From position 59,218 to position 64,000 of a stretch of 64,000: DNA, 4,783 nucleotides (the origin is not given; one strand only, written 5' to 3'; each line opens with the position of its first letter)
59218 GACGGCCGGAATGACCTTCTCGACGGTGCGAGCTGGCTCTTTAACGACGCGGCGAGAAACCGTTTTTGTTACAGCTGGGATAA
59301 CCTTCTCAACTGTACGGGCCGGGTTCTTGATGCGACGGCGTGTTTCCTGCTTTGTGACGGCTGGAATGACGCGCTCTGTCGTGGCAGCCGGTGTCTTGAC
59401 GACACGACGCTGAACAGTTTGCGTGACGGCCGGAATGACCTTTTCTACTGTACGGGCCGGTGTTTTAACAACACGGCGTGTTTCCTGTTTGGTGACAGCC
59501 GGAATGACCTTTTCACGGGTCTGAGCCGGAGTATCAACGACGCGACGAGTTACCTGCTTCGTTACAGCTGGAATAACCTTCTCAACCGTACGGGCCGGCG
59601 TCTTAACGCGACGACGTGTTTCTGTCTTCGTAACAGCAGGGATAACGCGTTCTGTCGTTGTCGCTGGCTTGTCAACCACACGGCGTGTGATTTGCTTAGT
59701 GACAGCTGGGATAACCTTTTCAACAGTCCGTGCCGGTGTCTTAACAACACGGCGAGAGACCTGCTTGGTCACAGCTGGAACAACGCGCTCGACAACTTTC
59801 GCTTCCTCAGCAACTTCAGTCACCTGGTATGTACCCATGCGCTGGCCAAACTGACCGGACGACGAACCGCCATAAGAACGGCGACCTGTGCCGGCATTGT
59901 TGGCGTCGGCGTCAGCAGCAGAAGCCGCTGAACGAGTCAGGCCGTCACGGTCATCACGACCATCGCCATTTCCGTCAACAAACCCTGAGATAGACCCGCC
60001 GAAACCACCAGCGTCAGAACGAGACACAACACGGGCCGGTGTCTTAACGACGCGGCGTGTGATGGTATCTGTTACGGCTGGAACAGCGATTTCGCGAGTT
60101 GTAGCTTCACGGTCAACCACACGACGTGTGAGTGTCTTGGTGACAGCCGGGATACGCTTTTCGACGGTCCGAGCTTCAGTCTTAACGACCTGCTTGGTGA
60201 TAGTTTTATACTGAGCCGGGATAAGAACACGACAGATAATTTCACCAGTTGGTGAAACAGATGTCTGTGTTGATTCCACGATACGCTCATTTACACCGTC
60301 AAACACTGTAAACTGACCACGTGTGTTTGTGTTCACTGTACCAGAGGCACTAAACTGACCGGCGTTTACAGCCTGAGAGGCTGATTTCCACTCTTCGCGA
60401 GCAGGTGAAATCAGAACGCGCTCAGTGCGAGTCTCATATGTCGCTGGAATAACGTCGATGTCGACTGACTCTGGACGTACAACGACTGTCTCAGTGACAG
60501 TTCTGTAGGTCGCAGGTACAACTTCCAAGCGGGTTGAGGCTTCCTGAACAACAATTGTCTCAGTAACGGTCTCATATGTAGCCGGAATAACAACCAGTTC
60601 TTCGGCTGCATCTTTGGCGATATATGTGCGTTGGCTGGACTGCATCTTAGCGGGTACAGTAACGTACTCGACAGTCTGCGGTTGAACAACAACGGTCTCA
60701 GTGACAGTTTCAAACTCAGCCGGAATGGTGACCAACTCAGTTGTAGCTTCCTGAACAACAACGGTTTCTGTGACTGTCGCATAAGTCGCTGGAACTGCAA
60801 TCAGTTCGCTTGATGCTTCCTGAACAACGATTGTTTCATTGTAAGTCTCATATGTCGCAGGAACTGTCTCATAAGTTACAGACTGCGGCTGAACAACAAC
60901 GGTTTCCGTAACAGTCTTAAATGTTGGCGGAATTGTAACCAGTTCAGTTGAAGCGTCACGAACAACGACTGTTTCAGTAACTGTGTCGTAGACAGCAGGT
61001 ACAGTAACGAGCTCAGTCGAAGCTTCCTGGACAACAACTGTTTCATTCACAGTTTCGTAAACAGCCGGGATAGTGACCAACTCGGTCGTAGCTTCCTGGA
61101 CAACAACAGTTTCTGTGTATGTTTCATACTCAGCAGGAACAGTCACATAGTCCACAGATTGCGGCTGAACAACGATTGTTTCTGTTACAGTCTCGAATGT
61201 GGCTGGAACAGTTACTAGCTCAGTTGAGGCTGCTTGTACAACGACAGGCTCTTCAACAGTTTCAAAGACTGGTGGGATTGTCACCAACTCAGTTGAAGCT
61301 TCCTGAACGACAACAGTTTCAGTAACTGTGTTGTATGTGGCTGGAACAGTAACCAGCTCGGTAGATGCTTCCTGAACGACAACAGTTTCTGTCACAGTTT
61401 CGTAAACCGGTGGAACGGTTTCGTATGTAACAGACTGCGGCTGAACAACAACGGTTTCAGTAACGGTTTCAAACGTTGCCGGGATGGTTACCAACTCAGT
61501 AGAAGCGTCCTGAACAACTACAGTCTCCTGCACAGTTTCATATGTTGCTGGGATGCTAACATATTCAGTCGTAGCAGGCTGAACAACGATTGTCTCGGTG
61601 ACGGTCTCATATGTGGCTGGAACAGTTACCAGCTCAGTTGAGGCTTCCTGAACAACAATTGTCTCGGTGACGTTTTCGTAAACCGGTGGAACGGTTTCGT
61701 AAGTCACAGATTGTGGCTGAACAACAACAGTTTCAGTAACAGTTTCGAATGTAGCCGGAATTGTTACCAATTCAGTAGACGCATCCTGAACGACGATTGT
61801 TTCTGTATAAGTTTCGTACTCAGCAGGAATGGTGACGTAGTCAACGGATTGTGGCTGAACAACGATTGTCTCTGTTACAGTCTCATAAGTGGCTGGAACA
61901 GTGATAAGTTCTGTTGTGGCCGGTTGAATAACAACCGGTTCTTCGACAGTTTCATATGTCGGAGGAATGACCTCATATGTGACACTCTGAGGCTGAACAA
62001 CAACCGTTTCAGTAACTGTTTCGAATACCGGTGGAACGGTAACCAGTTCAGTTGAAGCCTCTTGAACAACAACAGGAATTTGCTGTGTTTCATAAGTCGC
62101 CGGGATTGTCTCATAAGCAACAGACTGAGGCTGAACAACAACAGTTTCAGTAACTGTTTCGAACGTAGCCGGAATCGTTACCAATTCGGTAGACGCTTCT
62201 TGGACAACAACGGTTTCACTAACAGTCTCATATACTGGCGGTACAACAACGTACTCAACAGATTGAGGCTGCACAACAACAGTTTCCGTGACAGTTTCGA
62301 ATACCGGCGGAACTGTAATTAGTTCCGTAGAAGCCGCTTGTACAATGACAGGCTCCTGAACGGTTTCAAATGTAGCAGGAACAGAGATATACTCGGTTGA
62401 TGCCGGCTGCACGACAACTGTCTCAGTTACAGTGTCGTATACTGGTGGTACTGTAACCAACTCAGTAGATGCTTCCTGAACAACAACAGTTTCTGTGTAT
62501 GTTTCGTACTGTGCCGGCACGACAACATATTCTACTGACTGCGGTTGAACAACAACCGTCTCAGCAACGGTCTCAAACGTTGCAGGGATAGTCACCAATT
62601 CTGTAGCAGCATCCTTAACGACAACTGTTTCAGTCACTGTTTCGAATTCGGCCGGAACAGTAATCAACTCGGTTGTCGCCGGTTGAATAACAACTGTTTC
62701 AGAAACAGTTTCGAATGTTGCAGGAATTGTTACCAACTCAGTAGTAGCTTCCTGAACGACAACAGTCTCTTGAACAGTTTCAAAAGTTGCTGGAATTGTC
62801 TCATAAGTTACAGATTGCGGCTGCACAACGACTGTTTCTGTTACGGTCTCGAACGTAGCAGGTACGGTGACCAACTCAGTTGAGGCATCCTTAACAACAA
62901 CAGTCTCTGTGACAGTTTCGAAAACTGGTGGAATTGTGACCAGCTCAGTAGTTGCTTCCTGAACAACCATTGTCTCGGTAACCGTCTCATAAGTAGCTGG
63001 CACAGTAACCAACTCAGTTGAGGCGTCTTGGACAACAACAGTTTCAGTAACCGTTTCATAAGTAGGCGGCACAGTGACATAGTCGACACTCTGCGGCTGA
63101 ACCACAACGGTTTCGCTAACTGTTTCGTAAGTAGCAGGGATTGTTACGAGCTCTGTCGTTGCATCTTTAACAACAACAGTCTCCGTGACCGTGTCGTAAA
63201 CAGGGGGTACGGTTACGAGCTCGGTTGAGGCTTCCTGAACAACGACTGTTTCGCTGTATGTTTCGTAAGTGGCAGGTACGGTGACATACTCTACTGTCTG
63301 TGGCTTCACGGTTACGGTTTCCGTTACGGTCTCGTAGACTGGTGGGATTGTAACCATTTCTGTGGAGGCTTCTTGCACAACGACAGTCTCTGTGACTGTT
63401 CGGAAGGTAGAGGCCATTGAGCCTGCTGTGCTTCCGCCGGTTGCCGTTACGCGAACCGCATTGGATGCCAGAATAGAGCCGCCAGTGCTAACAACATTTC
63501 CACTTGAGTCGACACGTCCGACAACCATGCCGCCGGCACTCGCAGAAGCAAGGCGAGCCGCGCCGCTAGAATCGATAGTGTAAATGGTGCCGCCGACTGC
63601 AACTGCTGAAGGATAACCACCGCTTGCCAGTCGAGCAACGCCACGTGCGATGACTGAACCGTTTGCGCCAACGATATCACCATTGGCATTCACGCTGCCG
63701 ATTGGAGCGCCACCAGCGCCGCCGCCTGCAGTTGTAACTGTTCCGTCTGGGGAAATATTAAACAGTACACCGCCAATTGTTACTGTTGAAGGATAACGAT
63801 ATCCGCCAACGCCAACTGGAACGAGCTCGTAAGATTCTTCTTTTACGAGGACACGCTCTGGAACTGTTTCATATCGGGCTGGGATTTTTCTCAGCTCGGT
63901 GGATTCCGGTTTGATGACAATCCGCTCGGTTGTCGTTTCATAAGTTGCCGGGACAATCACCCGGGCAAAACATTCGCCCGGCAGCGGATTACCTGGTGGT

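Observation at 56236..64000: Giant envelope protein written once in acid and once in base: ~44 acidic and ~45 basic copies of the same 23-aa unit, then a peptidoglycan-binding domain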

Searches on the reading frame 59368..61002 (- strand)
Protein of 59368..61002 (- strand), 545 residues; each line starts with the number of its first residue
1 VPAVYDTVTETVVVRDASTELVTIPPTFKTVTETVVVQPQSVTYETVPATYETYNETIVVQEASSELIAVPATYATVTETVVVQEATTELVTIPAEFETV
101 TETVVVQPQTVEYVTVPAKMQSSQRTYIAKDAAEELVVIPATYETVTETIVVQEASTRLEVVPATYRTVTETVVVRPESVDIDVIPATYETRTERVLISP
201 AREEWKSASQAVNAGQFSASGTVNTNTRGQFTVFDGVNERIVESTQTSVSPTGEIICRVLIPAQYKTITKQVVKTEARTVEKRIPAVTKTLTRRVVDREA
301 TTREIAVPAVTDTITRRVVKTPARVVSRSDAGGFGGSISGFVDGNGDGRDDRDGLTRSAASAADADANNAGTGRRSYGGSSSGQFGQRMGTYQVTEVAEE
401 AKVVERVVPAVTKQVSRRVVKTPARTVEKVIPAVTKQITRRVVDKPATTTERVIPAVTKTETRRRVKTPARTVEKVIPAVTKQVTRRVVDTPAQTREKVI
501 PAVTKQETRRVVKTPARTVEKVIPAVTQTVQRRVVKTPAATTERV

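Call 82: predict_structure(protein=window:59368-61002:-)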
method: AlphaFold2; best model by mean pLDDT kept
length: 545 residues; sequences in the alignment: 1
mean_pLDDT: 38.9   pTM: 0.36
mean pLDDT of the five models: 38.9, 38.7, 35.4, 34.3, 34.1
residues with pLDDT >= 90: 0; 70-90: 19; 50-70: 124; < 50: 402
segments of 3 or more residues with pLDDT < 50: 22-25, 45-47, 68-71, 90-94, 113-117, 139-141, 160-163, 177-189, 199-545
pLDDT, mean of each block of 10 residues (from residue 1): 62 62 55 67 55 71 54 63 61 55 61 49 65 50 58 52 51 51 45 47 28 26 22 25 25 29 37 30 29 30 25 27 26 32 35 35 33 34 30 25 28 26 28 27 28 28 28 28 29 27 28 28 26 31 28
secondary structure, 60 per line:
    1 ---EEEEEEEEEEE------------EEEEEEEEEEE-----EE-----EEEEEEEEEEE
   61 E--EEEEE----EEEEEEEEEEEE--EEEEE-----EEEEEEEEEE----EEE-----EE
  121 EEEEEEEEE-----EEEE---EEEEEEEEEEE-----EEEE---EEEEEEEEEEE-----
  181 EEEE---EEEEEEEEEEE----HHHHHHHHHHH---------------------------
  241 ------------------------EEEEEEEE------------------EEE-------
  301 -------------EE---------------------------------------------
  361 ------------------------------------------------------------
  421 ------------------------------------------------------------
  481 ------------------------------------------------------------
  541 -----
elements in order: E4-14 E27-37 E50-61 E64-68 E73-84 E87-91 E97-106 E111-113 E119-129 E135-138 E142-152 E158-161 E165-175 E181-184 E188-198 H203-213 E265-272 E291-293
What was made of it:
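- It left the basic units as coil, so there is no structural confirmation for the giant itself (call 82). The single-sequence AlphaFold model built beta structure from the acid units alone and left the basic units unstructured (call 82).
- Tried and rejected: Low confidence and uninformative (call 82).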

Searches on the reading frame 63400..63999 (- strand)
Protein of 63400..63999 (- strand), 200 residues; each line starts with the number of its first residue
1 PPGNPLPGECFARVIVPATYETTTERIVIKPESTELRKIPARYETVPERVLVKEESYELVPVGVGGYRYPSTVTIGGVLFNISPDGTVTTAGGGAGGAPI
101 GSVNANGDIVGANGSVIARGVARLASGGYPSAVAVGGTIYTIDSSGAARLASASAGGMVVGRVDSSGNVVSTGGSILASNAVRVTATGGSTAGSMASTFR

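Call 15: find_related_loci(query=window:63400-63999:-, collection=genome_contigs, flank=10000)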
Query window:63400-63999:- (200 aa) in genome_contigs; peptide patterns used: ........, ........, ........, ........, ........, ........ (x = any residue, [..] = any of these).
599 stretches matched a pattern (row limit reached: there are more); 59 encode a relative of the query (tblastn E <= 1e-3); 59 distinct loci.
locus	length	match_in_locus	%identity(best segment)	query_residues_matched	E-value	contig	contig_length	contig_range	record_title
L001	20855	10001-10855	80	1-200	4e-96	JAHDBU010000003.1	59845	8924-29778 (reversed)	MAG: Hellea sp. isolate MAG-118 RZ_1387, whole genome shotgun sequence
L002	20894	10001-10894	62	1-128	5e-50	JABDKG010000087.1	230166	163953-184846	MAG: Hellea sp. isolate SS_bin_43 k127_3877812, whole genome shotgun sequence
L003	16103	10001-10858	48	1-200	7e-50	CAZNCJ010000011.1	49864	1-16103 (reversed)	MAG TPA_asm: uncultured Caulobacterales bacterium isolate binchicken_co385_25 genome assembly, contig: NODE_331_length_4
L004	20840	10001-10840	49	1-195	2e-48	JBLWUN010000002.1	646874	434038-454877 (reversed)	MAG: Maricaulaceae bacterium isolate EA10-03 A10maxbin.005RE.5K@2, whole genome shotgun sequence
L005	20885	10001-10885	47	1-200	4e-48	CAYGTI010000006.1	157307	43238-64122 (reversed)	MAG TPA_asm: uncultured Caulobacterales bacterium isolate ERP117304_co2_171 genome assembly, contig: NODE_100_length_157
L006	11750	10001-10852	50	1-200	5e-48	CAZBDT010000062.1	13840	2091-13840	MAG TPA_asm: uncultured Algimonas sp. isolate SRP268394_co2_202 genome assembly, contig: NODE_6865_length_13840_cov_5.26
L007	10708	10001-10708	49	1-200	3e-47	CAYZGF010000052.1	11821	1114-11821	MAG TPA_asm: uncultured Algimonas sp. isolate SRP268394_co2_9 genome assembly, contig: NODE_8355_length_11821_cov_5.8964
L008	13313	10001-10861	50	1-200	6e-47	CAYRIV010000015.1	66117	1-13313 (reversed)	MAG TPA_asm: uncultured Caulobacterales bacterium isolate SRP268394_co2_225 genome assembly, contig: NODE_490_length_661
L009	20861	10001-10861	50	1-200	2e-47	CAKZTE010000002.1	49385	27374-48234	MAG: uncultured Caulobacterales bacterium isolate L4_Bin_Bin_142_1 genome assembly, contig: c_000000376007, whole genome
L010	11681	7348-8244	46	1-200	8e-45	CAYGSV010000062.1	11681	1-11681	MAG TPA_asm: uncultured Algimonas sp. isolate ERP117304_co3_183 genome assembly, contig: NODE_7743_length_11681_cov_5.49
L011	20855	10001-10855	48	1-182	1e-45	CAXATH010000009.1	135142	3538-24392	MAG TPA_asm: uncultured Hyphomonadaceae bacterium isolate ERR2752158_binner123_Refined_51 genome assembly, contig: ERZ27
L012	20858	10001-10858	47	1-200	2e-45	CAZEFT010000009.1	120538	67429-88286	MAG TPA_asm: uncultured Algimonas sp. isolate SRP268394_co1_185 genome assembly, contig: NODE_140_length_120538_cov_23.6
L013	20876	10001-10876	45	1-197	1e-45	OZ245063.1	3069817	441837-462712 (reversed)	MAG: Robiginitomaculum sp. isolate c67e7c7b-29c4-4048-b9fa-ee96463f4d3a genome assembly, chromosome: 1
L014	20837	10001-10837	48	1-182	7e-45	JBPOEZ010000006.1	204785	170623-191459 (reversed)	MAG: Alphaproteobacteria bacterium isolate MAG_57 MAG_57_6, whole genome shotgun sequence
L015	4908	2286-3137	48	1-200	9e-45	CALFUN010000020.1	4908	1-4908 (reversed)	MAG: uncultured Caulobacterales bacterium isolate H4_Bin_Bin_166_1_1 genome assembly, contig: c_000004028005, whole geno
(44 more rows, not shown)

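Call 44: search_protein_families(library=pfam, proteins=[L001:9180-9803:+, L001:6110-9061:-, L001:5223-6002:-, L001:3976-5226:+], max_evalue=0.001)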
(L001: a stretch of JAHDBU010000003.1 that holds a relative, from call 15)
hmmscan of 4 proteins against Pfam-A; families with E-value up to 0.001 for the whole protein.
L001:9180-9803:+ (207 aa): 1 family
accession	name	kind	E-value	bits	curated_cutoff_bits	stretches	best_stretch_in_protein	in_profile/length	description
PF12710.13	HAD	-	3.4e-31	109.6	27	1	11-191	2-189/189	haloacid dehalogenase-like hydrolase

L001:6110-9061:- (983 aa): 2 families
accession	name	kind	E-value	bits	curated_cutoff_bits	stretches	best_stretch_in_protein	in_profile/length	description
PF05193.26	Peptidase_M16_C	-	2.4e-35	122.5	23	2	255-435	1-179/181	Peptidase M16 inactive domain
PF00675.25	Peptidase_M16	-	1.9e-23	83.5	22.3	1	96-218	2-117/149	Insulinase (Peptidase family M16)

L001:5223-6002:- (259 aa): 5 families
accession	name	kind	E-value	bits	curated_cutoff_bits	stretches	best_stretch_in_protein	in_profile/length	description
PF13085.11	Fer2_3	-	5.1e-35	120.1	27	1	29-134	1-106/107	2Fe-2S iron-sulfur cluster binding domain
PF13534.11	Fer4_17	-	1.7e-10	41.7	22.2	1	170-243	1-61/61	4Fe-4S dicluster domain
PF13183.11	Fer4_8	-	3.9e-10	40.6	27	1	168-242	2-68/68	4Fe-4S dicluster domain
PF13237.11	Fer4_10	-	1.7e-09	37.9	25.5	1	170-239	8-53/53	4Fe-4S dicluster domain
PF12838.12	Fer4_7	-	0.00015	22.6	27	1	171-241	2-51/52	4Fe-4S dicluster domain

L001:3976-5226:+ (416 aa): 2 families
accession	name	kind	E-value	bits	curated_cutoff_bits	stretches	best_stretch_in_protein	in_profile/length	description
PF22580.2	KYNU_C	-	4.5e-22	78.3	27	1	310-394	1-89/90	Kynureninase C-terminal domain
PF00266.25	Aminotran_5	-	2.5e-08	33.7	21.5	1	189-352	159-319/371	Aminotransferase class-V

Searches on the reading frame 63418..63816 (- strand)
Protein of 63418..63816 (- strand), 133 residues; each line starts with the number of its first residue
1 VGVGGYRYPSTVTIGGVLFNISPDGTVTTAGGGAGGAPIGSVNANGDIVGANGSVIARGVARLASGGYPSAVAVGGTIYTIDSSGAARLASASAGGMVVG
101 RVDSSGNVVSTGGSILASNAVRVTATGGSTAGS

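Call 78: search_protein_families(library=pfam, proteins=[window:63418-63816:-], max_evalue=0.1)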
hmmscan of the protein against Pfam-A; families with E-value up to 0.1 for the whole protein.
window:63418-63816:- (133 aa): 2 families
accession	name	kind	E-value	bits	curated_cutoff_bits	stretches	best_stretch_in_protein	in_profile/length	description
PF02843.22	GARS_C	-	0.0095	16.7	34.8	1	63-122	6-61/92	Phosphoribosylglycinamide synthetase, C domain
PF12396.14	DUF3659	-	0.028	14.7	24.8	0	42-58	38-54/61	Protein of unknown function (DUF3659)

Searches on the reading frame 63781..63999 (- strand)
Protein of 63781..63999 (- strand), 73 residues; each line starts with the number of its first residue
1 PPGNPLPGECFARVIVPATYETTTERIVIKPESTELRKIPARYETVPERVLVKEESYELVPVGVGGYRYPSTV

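Call 19: find_homologous_proteins(query=window:63781-63999:-, max_evalue=0.01)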
Query seq(73 aa) (73 aa): 8 proteins with E <= 0.01 among 8 candidates.
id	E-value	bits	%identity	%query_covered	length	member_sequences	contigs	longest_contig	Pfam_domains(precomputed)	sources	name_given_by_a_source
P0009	1.7e-21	94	71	81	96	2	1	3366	-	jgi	-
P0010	3.0e-21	93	68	89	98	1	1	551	-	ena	-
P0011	5.7e-21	92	71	81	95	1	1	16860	-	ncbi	ncbi:MAG: hypothetical protein ACPGVT_11125, partial [Maricaulaceae bacterium]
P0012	1.3e-20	91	70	86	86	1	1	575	-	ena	-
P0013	2.0e-20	90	67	90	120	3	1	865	-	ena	-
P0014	2.7e-10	58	73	55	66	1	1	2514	-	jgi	-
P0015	2.9e-8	52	55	77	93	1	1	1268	-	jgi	-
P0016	3.2e-7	48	56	62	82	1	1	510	-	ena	-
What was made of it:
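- Tried and rejected: N-terminal 73-aa search (call 19).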
